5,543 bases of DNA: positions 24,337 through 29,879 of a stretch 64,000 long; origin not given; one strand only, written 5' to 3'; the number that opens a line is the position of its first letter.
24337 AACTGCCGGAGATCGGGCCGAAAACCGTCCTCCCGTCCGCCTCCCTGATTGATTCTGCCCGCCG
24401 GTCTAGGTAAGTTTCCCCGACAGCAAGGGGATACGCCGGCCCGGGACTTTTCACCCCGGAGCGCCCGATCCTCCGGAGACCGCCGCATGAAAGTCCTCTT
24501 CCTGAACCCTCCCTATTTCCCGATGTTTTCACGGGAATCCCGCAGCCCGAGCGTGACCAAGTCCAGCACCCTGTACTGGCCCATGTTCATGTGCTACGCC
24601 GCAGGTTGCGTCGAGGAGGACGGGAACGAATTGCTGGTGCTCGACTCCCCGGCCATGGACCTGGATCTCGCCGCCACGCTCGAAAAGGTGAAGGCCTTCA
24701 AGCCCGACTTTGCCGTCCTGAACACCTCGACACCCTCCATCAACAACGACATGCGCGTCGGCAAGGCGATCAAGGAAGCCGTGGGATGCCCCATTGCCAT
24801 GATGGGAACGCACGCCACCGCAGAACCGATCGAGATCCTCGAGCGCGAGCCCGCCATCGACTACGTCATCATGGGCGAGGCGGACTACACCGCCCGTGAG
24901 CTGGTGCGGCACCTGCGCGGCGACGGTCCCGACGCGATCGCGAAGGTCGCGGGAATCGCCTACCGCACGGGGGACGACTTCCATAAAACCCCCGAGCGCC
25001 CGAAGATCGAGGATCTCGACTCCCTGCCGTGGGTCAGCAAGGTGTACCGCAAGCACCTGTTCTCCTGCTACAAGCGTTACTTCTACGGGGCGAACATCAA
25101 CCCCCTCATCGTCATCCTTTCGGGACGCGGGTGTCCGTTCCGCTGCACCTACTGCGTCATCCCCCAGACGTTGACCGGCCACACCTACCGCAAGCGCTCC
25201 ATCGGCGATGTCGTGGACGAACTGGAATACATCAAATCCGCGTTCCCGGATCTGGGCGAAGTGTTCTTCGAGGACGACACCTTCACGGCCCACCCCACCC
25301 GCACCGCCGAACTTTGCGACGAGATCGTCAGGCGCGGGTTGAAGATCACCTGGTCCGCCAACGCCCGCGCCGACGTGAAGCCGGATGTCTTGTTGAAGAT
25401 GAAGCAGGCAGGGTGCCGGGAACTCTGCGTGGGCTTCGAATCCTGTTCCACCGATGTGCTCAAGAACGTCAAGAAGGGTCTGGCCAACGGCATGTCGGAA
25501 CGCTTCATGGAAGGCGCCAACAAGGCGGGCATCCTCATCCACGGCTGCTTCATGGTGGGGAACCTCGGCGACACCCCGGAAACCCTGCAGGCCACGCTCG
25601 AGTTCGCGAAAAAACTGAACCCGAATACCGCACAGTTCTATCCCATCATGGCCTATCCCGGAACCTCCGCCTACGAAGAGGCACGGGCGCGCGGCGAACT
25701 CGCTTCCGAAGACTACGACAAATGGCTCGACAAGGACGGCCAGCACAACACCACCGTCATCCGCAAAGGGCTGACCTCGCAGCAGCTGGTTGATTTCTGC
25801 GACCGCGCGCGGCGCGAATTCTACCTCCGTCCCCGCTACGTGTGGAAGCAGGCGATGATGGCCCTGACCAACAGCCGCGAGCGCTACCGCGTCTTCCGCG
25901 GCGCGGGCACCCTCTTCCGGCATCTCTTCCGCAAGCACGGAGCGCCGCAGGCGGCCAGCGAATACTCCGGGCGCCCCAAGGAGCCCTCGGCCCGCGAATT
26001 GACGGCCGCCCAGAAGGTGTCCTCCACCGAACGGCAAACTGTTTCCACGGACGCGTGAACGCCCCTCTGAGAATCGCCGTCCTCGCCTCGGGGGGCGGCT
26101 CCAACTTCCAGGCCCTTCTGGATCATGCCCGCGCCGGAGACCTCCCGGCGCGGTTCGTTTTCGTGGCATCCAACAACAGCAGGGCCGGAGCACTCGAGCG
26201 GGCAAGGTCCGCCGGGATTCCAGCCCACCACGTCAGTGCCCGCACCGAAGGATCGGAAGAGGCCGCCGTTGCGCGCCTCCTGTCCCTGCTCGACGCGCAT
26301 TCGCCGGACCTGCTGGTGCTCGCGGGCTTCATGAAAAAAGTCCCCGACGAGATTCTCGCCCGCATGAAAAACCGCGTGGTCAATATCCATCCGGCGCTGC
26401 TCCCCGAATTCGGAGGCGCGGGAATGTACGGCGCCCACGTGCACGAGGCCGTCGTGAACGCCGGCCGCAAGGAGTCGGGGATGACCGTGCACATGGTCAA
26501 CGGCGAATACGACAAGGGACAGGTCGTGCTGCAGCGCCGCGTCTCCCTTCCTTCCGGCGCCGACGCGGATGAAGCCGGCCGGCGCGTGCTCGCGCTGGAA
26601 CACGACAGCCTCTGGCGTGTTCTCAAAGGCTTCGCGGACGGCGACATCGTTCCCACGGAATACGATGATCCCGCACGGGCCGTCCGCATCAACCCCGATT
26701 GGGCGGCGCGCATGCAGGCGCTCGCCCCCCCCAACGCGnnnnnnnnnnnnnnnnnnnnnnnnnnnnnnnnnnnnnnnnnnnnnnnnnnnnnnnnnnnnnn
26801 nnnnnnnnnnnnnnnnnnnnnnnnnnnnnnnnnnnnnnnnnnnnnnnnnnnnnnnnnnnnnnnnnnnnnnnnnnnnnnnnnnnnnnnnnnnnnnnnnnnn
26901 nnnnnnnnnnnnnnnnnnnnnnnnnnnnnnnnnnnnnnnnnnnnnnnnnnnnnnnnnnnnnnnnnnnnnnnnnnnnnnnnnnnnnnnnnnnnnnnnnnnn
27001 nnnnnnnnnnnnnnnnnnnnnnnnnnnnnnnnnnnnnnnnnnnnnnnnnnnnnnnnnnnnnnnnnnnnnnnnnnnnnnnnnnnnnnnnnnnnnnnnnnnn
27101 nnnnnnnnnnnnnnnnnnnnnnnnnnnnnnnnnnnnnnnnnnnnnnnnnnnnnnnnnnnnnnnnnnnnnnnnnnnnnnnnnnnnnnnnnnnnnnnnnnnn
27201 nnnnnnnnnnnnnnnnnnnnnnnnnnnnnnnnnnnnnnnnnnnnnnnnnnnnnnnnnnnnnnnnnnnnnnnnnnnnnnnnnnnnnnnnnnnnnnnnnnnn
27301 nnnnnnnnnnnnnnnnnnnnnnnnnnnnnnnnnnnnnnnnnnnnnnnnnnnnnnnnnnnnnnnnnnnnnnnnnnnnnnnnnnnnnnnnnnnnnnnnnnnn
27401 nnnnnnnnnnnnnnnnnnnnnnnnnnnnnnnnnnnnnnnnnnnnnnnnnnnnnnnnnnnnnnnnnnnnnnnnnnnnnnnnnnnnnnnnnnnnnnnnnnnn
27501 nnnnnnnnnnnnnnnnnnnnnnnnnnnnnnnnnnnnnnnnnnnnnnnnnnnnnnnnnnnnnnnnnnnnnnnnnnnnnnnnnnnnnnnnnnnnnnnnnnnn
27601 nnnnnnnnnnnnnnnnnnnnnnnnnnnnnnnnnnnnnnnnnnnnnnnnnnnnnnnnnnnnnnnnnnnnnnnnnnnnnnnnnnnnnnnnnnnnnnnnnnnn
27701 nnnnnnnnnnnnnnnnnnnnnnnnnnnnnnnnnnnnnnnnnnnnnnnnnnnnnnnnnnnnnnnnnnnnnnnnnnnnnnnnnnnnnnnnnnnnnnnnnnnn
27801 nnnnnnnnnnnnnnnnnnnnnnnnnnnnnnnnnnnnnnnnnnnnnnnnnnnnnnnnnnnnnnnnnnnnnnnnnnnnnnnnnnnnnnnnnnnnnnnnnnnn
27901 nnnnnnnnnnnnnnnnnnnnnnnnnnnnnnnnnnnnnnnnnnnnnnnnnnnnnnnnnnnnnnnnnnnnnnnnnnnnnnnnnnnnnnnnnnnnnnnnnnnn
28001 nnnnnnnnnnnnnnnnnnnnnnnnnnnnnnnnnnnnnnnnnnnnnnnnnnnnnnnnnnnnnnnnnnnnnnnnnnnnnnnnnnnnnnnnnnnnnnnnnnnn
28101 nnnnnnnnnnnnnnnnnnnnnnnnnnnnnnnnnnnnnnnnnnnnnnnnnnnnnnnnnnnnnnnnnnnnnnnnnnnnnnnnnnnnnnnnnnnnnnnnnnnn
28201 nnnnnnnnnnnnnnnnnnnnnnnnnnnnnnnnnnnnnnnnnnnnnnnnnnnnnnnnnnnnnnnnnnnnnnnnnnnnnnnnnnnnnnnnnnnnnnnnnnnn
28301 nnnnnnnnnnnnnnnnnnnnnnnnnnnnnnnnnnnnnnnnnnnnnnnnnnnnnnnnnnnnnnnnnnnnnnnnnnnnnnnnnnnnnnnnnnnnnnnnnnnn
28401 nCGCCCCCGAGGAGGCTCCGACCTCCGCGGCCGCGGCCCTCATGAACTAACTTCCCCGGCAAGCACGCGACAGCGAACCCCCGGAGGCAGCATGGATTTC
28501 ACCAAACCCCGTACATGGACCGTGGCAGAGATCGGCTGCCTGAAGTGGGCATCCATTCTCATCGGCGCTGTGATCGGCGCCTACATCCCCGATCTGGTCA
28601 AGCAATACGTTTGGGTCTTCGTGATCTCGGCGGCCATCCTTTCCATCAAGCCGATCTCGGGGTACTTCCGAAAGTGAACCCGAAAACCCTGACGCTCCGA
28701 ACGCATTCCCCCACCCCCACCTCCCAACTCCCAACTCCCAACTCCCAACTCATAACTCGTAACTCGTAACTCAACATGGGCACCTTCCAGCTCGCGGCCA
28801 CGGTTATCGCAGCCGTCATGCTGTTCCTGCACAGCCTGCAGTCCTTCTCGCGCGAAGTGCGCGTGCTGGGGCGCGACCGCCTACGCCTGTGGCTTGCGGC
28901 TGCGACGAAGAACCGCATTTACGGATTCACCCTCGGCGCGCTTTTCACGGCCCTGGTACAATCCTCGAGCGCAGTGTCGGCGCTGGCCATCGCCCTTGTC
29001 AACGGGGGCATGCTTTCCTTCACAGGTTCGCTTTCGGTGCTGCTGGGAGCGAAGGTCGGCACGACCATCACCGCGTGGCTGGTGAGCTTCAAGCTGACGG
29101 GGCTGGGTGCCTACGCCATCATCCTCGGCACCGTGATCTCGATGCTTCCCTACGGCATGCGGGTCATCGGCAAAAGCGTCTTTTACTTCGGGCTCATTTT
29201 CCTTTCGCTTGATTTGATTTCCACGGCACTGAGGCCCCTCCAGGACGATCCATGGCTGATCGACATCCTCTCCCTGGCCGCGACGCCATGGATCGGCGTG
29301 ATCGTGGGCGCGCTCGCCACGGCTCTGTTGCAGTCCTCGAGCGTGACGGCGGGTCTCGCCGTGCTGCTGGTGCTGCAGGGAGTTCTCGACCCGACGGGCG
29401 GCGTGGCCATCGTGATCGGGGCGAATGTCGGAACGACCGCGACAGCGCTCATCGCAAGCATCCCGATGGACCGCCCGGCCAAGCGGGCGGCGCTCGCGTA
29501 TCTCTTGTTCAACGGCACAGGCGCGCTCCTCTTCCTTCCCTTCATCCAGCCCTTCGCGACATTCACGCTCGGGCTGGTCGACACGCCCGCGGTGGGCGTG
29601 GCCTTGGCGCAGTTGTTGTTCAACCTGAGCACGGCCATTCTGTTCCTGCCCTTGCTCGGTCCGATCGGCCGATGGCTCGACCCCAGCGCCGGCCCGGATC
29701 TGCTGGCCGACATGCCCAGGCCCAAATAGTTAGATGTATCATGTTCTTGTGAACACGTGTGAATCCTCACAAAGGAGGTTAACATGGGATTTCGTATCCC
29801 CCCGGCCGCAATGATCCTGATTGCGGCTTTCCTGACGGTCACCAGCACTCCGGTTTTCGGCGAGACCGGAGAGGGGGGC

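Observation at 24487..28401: Translationally coupled block: B12-binding radical SAM enzyme, purN, rnhB and a UPF0104 membrane protein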

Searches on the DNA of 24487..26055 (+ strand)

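Call 76: search_rna_families(sources=[L008, L011, L012, L018, L026, L027], threshold=gathering)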
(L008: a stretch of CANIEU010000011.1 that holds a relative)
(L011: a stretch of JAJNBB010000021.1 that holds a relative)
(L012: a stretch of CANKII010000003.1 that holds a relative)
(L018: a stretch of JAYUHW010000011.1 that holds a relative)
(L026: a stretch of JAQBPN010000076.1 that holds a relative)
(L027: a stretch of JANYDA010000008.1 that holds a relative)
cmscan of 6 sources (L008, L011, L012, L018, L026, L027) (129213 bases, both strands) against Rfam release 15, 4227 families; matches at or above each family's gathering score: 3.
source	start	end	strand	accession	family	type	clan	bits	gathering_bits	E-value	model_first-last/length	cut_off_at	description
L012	3097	3315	-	RF00174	Cobalamin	Cis-reg; riboswitch;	CL00101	85.4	31.5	2.5e-19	1-189/189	no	Cobalamin riboswitch aptamer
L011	6375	6611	-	RF00174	Cobalamin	Cis-reg; riboswitch;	CL00101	80.4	31.5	6.8e-18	1-189/189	no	Cobalamin riboswitch aptamer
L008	5233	5491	-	RF00174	Cobalamin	Cis-reg; riboswitch;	CL00101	64.5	31.5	2.4e-13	1-189/189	no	Cobalamin riboswitch aptamer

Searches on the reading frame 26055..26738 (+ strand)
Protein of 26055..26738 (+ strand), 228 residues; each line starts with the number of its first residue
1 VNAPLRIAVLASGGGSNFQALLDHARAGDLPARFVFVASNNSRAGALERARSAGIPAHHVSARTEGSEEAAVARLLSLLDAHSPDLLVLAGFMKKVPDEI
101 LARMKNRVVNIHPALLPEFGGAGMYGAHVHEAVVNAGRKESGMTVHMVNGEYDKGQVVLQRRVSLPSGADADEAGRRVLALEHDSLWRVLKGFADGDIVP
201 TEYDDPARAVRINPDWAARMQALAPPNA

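Call 5: search_protein_families(library=pfam, proteins=[window:26055-26738:+], max_evalue=0.01)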
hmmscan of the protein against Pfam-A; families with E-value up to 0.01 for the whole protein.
window:26055-26738:+ (228 aa): 1 family
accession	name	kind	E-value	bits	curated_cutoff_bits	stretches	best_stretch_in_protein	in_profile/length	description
PF00551.24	Formyl_trans_N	-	1.8e-43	148.8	26.1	1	6-190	2-181/181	Formyl transferase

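Call 6: search_protein_families(library=ncbifam, proteins=[window:26055-26738:+], max_evalue=0.01)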
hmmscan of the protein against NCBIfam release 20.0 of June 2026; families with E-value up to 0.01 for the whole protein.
window:26055-26738:+ (228 aa): 7 families
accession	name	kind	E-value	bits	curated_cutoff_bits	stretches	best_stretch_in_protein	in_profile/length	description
TIGR00639.1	PurN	equivalog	1.4e-46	158.5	150.1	1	6-196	2-187/192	phosphoribosylglycinamide formyltransferase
NF004684.0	PRK06027.1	subfamily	5e-23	82.2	223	1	5-188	90-265/286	formyltetrahydrofolate deformylase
TIGR00655.1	PurU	equivalog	2.7e-20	73.1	285.95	1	5-191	85-263/280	formyltetrahydrofolate deformylase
TIGR00460.1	fmt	equivalog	2.6e-13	49.8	201.5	1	76-197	72-188/315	methionyl-tRNA formyltransferase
NF005414.0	PRK06988.1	equivalog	2.7e-10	39.7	316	1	68-199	62-188/311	formyltransferase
NF005998.1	PRK08125.1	equivalog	4e-07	28.8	777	1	79-205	71-192/649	bifunctional UDP-4-amino-4-deoxy-L-arabinose formyltransferase/UDP-glucuronic acid oxidase ArnA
NF005755.0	PRK07579.1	equivalog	0.0022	17.9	238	1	107-197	87-171/245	dTDP-4-amino-4,6-dideoxyglucose formyltransferase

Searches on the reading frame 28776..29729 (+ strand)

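Call 16: search_protein_families(library=pfam, proteins=[window:28776-29729:+], max_evalue=0.001)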
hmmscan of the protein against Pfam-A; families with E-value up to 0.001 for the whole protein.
window:28776-29729:+ (317 aa): 1 family
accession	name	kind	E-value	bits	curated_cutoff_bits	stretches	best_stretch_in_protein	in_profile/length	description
PF02690.20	Na_Pi_cotrans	-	4.5e-47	160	29.1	2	16-149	1-136/137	Na+/Pi-cotransporter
